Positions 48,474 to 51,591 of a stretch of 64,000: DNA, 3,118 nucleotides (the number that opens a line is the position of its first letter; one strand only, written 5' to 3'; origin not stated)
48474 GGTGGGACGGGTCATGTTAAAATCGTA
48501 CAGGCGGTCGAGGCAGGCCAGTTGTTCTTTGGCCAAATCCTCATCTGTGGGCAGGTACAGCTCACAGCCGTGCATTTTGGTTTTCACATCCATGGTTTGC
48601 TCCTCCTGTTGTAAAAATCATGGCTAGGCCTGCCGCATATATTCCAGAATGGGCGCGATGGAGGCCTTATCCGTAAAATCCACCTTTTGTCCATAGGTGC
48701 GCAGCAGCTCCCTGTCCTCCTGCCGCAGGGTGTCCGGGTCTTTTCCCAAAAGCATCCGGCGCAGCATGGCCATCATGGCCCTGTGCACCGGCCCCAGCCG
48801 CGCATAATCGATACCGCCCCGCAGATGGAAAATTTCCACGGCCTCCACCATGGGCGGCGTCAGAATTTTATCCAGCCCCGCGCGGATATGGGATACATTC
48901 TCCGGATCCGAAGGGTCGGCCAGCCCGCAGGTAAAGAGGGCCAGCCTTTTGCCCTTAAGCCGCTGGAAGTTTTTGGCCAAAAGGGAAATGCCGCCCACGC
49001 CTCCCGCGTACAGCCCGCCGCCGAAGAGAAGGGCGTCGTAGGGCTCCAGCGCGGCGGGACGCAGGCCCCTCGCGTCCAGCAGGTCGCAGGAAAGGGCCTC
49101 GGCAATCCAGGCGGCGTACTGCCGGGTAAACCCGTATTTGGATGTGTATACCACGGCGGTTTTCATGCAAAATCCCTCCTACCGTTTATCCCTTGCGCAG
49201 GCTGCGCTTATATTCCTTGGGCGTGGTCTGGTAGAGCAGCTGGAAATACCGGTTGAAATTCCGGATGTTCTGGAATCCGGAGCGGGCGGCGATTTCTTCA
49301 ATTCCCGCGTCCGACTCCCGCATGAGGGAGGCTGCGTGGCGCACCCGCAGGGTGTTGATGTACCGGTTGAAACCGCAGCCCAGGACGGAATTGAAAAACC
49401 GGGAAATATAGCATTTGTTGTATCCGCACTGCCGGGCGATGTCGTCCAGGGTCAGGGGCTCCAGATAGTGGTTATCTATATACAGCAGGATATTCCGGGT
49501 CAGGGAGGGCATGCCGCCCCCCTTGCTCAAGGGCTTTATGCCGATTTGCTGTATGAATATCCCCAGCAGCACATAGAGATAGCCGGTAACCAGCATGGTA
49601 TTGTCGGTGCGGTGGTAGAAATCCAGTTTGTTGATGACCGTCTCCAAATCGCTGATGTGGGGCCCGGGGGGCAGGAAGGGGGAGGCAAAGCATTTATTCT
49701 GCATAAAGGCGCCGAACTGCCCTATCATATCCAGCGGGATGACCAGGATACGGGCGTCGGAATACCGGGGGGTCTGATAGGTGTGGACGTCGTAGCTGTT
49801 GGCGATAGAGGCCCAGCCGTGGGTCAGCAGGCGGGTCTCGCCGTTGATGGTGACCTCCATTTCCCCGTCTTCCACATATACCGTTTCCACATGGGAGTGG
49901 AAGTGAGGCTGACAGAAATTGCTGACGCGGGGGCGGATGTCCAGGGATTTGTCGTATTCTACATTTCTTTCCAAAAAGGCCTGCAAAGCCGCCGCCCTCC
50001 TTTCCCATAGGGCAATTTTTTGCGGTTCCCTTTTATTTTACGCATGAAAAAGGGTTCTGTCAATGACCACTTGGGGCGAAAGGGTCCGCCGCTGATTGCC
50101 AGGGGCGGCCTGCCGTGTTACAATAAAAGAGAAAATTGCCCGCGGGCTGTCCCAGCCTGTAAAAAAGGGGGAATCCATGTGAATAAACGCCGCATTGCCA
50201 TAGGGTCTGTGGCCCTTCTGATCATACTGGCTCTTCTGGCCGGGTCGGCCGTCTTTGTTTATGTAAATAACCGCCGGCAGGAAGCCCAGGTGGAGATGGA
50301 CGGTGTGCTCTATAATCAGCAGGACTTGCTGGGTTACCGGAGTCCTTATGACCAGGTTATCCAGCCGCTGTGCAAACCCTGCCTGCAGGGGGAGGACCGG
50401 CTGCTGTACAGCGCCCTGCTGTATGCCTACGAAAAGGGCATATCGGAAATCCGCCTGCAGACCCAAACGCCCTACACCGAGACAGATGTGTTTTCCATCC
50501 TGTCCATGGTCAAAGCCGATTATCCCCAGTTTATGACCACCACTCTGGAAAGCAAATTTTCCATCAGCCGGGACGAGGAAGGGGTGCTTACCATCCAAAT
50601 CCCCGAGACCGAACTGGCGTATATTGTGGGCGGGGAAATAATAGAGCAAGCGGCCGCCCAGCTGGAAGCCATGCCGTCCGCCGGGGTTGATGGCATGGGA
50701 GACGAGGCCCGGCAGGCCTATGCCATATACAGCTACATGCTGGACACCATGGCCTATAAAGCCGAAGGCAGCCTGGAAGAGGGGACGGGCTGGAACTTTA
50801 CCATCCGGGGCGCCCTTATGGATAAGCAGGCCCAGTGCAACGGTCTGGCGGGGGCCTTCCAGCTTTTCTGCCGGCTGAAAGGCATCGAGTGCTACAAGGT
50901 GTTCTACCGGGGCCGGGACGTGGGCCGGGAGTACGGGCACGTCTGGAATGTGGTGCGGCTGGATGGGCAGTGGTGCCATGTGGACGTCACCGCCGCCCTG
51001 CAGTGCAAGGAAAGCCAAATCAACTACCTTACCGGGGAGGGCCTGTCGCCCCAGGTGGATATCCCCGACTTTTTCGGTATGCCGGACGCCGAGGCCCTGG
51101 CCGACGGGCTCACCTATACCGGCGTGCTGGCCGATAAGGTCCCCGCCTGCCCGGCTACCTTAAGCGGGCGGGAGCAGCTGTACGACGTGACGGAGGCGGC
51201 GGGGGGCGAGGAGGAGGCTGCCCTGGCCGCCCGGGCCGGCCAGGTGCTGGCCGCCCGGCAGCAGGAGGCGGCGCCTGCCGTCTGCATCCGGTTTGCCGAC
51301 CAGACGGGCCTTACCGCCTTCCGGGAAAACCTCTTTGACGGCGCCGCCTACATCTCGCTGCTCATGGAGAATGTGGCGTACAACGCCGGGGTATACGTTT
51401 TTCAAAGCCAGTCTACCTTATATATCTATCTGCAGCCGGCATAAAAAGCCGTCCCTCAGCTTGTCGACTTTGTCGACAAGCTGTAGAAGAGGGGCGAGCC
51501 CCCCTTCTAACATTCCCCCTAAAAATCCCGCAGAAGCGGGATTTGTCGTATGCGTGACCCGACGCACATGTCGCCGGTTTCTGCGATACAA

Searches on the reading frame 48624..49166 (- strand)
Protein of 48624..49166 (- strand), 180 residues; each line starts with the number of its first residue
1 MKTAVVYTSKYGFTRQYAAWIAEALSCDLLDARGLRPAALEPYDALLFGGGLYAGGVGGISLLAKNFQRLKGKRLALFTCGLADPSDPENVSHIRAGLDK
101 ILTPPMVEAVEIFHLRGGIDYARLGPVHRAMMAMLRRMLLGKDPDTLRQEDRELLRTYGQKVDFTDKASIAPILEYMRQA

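Call 11: search_protein_families(library=pfam, proteins=[window:48624-49166:-], max_evalue=0.0001)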
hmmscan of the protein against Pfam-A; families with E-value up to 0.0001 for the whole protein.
window:48624-49166:- (180 aa): 1 family
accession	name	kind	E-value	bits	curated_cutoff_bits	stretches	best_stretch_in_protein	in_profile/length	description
PF12724.12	Flavodoxin_5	-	1.1e-22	81.4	27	1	5-142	2-141/145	Flavodoxin domain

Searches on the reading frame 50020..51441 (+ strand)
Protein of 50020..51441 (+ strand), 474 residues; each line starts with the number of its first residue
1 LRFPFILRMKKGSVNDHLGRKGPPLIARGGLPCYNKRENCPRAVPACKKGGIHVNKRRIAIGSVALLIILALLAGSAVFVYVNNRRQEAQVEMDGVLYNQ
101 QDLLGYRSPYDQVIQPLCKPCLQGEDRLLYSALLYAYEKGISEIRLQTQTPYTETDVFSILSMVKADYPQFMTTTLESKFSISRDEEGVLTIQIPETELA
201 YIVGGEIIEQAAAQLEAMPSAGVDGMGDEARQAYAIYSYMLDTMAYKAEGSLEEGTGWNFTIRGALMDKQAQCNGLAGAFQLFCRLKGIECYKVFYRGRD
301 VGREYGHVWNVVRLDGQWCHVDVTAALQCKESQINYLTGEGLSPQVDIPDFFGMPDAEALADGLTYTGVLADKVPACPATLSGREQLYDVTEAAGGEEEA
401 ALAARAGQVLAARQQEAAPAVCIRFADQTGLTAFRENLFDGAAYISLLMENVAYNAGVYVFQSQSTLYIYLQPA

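Call 8: search_protein_families(library=pfam, proteins=[window:50020-51441:+], max_evalue=0.001)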
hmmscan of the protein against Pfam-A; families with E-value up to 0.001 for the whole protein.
window:50020-51441:+ (474 aa): 1 family
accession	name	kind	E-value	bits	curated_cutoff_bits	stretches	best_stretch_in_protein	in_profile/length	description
PF01841.26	Transglut_core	-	7.6e-12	45.9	23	1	225-322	10-107/108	Transglutaminase-like superfamily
